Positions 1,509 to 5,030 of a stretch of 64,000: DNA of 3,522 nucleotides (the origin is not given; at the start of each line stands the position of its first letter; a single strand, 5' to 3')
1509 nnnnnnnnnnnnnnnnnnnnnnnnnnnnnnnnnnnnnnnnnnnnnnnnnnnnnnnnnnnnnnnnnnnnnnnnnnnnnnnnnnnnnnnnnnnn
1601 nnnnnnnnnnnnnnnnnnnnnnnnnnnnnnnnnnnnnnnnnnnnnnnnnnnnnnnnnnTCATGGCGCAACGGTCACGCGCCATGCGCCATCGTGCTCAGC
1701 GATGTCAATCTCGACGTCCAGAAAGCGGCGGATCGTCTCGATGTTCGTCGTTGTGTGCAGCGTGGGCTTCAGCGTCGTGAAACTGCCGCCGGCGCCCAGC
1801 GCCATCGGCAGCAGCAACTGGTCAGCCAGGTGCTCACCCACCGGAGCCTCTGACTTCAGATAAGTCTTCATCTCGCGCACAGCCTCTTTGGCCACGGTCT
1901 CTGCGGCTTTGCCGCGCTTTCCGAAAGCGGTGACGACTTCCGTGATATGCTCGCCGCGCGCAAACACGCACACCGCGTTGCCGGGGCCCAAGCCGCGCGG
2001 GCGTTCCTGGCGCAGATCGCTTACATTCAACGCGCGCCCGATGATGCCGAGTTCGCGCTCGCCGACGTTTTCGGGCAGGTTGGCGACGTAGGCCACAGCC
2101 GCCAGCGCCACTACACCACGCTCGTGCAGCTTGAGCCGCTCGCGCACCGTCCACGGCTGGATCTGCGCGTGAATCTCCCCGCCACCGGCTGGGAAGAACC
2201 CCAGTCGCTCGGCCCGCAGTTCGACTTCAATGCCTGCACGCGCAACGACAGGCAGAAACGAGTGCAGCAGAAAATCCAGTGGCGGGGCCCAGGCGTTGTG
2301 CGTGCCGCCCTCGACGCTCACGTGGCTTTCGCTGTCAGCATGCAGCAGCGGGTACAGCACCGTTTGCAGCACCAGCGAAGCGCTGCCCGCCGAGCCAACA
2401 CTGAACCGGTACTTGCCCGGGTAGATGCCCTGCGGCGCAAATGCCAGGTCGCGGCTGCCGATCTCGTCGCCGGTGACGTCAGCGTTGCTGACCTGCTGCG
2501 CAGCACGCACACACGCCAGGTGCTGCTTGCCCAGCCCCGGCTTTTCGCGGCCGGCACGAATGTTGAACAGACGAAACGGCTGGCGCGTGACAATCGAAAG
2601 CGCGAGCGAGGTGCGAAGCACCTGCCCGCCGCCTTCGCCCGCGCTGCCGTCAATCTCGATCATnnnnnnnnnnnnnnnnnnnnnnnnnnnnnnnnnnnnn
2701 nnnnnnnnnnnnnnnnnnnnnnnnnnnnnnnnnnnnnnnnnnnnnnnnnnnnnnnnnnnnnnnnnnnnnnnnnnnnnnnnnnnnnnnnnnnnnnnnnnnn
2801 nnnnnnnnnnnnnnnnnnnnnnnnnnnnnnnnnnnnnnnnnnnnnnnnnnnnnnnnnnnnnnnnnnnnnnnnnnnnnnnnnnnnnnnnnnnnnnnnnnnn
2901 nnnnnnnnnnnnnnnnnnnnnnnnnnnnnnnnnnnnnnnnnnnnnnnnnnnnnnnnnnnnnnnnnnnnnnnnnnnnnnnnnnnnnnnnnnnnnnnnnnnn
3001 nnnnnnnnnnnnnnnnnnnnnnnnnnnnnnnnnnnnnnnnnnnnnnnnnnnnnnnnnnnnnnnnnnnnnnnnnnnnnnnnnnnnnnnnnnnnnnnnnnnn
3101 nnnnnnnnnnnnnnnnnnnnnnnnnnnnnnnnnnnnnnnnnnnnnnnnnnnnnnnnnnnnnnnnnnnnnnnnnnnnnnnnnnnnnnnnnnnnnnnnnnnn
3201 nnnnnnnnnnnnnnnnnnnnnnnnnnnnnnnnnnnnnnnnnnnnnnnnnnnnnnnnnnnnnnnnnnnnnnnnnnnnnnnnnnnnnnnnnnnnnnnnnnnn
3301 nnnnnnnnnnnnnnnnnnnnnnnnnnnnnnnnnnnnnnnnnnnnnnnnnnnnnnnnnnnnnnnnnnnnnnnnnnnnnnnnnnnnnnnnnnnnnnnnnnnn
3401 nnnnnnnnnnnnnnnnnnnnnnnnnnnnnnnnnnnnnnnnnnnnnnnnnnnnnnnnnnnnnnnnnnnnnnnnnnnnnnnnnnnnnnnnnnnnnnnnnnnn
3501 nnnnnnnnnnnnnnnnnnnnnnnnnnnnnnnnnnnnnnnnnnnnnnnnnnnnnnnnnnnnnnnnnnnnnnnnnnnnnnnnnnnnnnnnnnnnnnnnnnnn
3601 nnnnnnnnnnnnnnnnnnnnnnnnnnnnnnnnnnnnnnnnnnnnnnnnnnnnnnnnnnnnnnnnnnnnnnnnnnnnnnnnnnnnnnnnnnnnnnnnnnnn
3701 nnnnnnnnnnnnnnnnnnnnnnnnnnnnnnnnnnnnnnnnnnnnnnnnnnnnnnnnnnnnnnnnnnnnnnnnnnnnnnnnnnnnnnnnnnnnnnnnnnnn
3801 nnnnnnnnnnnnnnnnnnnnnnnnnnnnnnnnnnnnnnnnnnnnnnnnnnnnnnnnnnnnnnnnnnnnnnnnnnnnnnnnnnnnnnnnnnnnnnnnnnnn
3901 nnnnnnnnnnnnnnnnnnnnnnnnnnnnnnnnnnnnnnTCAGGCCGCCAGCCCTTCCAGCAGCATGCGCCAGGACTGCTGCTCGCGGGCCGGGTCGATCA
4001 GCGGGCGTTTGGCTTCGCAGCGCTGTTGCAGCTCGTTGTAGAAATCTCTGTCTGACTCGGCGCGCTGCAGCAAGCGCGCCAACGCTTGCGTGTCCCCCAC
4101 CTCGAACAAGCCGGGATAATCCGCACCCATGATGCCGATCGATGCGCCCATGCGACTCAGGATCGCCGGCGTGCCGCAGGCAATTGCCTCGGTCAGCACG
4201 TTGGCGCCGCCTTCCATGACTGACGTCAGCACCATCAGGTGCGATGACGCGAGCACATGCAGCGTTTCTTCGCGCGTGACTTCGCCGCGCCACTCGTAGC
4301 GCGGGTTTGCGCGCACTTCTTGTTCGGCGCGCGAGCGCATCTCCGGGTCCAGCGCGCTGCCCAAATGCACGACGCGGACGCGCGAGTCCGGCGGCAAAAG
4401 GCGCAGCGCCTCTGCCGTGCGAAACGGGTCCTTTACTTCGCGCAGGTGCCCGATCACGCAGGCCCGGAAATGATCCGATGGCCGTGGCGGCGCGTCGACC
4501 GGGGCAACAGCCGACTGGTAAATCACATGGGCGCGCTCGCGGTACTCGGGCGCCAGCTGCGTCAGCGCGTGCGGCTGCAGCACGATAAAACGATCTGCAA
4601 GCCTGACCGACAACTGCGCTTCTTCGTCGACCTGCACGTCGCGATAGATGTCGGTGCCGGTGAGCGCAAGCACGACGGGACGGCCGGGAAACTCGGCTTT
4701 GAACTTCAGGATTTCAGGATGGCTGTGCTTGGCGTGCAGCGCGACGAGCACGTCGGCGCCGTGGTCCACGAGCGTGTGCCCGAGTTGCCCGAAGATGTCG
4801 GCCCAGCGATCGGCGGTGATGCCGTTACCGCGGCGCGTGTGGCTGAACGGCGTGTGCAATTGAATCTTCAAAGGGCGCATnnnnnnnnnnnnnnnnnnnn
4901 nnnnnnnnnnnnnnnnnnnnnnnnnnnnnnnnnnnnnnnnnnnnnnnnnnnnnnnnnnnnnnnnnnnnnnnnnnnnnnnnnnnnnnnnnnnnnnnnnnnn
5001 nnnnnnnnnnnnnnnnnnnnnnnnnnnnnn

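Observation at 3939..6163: EgtB/SenA-family synthase paired with a SenB-like GT4 glycosyltransferase: candidate selenoneine (not ergothioneine) pathway, senC absent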

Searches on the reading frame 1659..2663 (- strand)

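Call 19: search_protein_families(library=pfam, proteins=[window:1659-2663:-], max_evalue=0.001)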
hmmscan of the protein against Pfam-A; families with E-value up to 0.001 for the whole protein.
window:1659-2663:- (334 aa): 2 families
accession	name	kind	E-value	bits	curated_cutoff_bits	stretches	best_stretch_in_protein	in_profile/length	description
PF01137.26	RTC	-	4.7e-76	255.3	27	1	9-321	2-221/221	RNA 3'-terminal phosphate cyclase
PF05189.18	RTC_insert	-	7.8e-13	49.2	23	1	186-269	8-101/102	RNA 3'-terminal phosphate cyclase (RTC), insert domain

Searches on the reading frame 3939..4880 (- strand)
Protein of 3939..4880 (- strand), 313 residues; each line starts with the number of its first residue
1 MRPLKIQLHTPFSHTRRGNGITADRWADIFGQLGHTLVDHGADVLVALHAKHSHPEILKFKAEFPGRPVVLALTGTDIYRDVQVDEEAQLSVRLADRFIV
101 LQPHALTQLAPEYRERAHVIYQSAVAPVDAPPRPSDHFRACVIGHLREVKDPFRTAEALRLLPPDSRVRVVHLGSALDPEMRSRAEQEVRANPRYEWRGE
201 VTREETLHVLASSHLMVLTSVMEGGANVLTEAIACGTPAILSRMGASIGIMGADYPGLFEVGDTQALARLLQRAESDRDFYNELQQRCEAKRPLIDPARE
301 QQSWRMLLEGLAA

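Call 7: search_protein_families(library=ncbifam, proteins=[window:3939-4880:-], max_evalue=0.01)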
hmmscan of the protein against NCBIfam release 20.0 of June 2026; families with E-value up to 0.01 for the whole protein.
window:3939-4880:- (313 aa): 14 families
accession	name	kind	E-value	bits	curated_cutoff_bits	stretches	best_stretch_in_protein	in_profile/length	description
TIGR04348.1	TIGR04348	equivalog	2e-103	345.7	300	1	10-309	5-309/310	selenoneine biosynthesis selenosugar synthase SenB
NF038229.1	Glyco4_Geo_Pelo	equivalog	9.6e-24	84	400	1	42-309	56-334/338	GPMC system family 4 glycosyltransferase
NF046085.1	XrtY_assoc_Gly1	equivalog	9.1e-09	34.6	400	1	187-284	259-356/387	XrtY-associated glycosyltransferase XYAG1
NF047684.1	TeichurnBiosyTuaC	equivalog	1.4e-08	34.1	550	1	140-286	222-363/391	teichuronic acid biosynthesis protein TuaC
TIGR03088.1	stp2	hypoth_equivalog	3.8e-08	32.8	409.05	1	135-282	192-343/374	TIGR03088 family PEP-CTERM/XrtA system glycosyltransferase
NF041876.1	EPS_EpsE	equivalog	9.4e-08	31.7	400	1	182-288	262-372/389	exopolysaccharide biosynthesis GT4 family glycosyltransferase EpsE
NF041010.1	glycosy_Agl16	equivalog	1.1e-05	24.5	575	1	187-276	228-317/352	glycosylation protein Agl16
NF050063.1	ProtGlycPglJ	equivalog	0.00015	21.1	500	1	209-291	262-346/363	N-acetylgalactosamine-N,N'-diacetylbacillosaminyl-diphospho-undecaprenol 4-alpha-N-acetylgalactosaminyltransferase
TIGR03999.1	thiol_BshA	equivalog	0.00021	20.4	273.7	1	204-289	264-350/375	N-acetyl-alpha-D-glucosaminyl L-malate synthase BshA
NF053787.1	GlcN_PG_synth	equivalog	0.00043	19.2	480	1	179-273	233-322/361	N-acetylglucosaminyl phosphatidylglycerol synthase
TIGR04047.1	MSMEG_0565_glyc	hypoth_equivalog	0.00097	18.3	259.85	1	195-277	259-341/373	MSMEG_0565 family glycosyltransferase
TIGR02149.1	glgA_Coryne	subfamily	0.0019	17.4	302.4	1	155-250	222-321/391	glycogen synthase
TIGR03449.1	mycothiol_MshA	equivalog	0.0032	16.4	462.5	1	144-284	227-376/406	D-inositol-3-phosphate glycosyltransferase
NF047880.1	glyco_SdgA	exception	0.0072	14.9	800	1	208-241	385-418/488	serine-aspartate repeat adhesin O-glycosyltransferase SdgA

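Call 8: search_protein_families(library=pfam, proteins=[window:3939-4880:-], max_evalue=0.01)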
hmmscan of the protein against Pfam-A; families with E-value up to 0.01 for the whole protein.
window:3939-4880:- (313 aa): 3 families
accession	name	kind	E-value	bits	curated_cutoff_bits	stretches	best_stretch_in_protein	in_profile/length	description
PF00534.26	Glycos_transf_1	-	8.9e-17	61.6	26.4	1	133-287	11-168/172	Glycosyl transferases group 1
PF13692.12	Glyco_trans_1_4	-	4.2e-12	46.9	27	1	141-273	5-138/142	Glycosyl transferases group 1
PF20706.3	GT4-conflict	-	0.0045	16.5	26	1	203-243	272-312/385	Family 4 Glycosyltransferase in conflict systems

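Call 24: search_solved_structures(query=window:3939-4880:-, show_alignments=1, max_evalue=0.00001)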
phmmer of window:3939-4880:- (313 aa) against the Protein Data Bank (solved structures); distinct sequences matched with E-value up to 0.00001: 6.
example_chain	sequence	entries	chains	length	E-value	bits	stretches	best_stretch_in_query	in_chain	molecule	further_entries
8jjn_C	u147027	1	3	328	2.1e-52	181.2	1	16-309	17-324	TIGR04348 family glycosyltransferase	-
8jjq_C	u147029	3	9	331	2.4e-52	181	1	16-309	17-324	TIGR04348 family glycosyltransferase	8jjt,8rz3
8fbx_A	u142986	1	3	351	3e-52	180.7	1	16-309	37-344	Selenosugar synthase SenB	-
8k5u_A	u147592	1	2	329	1.5e-49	171.8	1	14-277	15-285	Se glycosyltransferase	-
2jjm_A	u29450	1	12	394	7.5e-06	28.3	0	205-288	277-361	GLYCOSYL TRANSFERASE, GROUP 1 FAMILY PROTEIN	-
3mbo_A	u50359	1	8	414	8.2e-06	28.2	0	205-288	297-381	Glycosyltransferase, group 1 family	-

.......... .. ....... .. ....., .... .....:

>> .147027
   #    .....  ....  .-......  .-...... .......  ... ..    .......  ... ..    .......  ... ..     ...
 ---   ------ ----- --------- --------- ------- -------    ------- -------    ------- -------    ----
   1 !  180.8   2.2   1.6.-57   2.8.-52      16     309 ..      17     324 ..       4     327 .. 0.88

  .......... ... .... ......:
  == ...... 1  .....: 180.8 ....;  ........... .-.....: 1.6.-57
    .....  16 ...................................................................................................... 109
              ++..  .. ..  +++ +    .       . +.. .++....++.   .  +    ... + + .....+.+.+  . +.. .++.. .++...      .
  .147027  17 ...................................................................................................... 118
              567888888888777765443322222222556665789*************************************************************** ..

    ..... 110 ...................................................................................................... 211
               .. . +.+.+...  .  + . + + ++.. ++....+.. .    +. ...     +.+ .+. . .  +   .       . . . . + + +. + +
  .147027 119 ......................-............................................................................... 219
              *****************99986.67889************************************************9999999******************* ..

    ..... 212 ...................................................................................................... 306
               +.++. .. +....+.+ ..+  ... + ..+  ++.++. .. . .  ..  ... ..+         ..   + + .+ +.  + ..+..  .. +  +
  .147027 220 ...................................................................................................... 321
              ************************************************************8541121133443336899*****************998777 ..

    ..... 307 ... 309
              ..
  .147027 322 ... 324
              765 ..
